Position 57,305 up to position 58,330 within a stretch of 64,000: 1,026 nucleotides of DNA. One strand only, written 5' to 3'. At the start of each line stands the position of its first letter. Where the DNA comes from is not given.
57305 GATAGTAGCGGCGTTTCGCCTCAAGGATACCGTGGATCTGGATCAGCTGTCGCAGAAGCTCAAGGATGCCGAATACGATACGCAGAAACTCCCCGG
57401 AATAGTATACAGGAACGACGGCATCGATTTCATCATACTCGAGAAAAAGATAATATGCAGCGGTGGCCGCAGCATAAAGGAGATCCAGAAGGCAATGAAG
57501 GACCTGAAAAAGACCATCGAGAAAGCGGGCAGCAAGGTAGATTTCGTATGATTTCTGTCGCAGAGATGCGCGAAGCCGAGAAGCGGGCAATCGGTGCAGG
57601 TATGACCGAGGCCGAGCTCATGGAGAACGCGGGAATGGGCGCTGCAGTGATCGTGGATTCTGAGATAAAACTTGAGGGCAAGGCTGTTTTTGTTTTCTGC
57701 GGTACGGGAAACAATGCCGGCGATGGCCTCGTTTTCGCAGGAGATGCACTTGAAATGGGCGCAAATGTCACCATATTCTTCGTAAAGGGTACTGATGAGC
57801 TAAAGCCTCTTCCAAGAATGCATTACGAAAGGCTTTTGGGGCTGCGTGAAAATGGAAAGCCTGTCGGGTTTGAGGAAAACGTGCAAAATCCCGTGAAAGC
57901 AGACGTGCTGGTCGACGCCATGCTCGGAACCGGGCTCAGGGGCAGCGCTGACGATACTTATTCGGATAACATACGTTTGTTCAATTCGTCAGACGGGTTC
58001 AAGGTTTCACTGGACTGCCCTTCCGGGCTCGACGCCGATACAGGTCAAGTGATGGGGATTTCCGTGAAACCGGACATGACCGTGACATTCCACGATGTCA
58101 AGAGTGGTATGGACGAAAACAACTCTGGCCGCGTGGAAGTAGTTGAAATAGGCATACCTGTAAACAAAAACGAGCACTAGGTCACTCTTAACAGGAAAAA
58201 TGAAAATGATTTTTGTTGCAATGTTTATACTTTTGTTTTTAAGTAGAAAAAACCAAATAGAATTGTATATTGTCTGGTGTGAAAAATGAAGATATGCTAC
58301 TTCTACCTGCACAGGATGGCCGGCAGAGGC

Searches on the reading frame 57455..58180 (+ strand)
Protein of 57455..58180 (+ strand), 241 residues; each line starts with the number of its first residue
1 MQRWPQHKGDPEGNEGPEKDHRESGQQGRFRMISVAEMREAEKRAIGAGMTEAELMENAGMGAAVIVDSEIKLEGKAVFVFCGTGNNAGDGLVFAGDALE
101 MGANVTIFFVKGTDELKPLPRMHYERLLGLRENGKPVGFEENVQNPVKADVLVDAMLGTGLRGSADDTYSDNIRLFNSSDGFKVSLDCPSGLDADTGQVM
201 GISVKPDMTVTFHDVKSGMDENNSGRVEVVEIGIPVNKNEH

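Call 49: search_protein_families(library=pfam, proteins=[window:57455-58180:+], max_evalue=0.00001)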
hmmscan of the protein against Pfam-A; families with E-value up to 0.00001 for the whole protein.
window:57455-58180:+ (241 aa): 1 family
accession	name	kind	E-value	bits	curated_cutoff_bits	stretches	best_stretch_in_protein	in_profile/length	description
PF03853.21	YjeF_N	-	4.2e-39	134.6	24.9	1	53-218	2-169/169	YjeF-related protein N-terminus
